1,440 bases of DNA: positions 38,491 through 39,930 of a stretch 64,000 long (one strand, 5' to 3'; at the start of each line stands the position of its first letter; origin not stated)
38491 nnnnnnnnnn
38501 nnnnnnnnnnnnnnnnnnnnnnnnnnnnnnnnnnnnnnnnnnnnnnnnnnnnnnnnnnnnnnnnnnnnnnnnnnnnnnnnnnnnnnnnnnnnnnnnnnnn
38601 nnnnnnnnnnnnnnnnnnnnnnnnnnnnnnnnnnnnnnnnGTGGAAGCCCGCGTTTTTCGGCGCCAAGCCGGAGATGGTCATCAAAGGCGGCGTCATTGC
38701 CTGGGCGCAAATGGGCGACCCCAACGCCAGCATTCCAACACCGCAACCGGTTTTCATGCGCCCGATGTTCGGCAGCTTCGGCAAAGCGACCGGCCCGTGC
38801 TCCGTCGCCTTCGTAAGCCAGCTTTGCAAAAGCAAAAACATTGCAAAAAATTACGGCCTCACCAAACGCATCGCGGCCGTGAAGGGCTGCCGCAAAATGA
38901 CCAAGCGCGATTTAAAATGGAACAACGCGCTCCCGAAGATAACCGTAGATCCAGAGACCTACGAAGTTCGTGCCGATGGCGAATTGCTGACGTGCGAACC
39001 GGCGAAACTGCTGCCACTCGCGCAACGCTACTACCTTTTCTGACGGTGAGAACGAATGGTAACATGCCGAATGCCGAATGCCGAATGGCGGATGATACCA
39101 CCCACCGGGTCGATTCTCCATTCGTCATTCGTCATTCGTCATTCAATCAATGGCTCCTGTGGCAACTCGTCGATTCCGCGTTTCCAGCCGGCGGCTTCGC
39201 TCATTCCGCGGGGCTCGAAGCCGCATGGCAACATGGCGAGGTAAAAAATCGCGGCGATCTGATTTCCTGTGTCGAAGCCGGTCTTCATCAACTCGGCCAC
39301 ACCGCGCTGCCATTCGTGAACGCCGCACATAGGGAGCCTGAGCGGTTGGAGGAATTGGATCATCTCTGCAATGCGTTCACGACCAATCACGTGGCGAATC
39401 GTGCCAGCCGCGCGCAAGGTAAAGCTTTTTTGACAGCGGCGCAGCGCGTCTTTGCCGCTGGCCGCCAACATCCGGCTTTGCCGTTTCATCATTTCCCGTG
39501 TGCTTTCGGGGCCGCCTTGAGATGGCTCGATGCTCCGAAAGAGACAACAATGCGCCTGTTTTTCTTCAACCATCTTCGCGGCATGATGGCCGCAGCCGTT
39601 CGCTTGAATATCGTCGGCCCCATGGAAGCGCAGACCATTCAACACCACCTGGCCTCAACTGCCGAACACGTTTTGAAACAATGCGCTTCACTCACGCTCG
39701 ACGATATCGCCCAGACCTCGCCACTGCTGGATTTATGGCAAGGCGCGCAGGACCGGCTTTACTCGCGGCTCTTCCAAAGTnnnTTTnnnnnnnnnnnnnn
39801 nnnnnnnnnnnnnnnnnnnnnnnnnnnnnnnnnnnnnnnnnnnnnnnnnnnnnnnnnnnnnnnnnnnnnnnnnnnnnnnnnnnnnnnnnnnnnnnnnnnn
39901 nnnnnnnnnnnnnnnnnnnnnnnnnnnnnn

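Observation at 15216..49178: tRNA-Thr gene, adjacent integrase relic and a 23/25-nt direct repeat of the tRNA 3' end 34 kb away: a fossil genomic island carrying the fucose, urease and urea-transport operons?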

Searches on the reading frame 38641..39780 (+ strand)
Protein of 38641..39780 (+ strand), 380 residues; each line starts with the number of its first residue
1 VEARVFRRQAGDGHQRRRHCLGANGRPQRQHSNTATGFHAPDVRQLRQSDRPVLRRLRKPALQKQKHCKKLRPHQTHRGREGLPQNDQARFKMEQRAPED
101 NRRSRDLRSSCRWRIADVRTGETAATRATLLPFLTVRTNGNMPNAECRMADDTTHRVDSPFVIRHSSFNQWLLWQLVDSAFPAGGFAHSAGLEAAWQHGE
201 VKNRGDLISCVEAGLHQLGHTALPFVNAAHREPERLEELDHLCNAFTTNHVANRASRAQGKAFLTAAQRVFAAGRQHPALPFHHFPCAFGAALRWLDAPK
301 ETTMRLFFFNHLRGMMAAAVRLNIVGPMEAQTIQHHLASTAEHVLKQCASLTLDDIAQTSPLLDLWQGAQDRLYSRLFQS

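Call 13: search_protein_families(library=pfam, proteins=[window:38641-39780:+])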
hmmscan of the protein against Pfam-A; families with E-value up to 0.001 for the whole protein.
window:38641-39780:+ (380 aa): 1 family
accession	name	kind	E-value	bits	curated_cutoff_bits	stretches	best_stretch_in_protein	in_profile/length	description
PF01730.21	UreF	-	1.8e-28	100.2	23.3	1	201-338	1-151/151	UreF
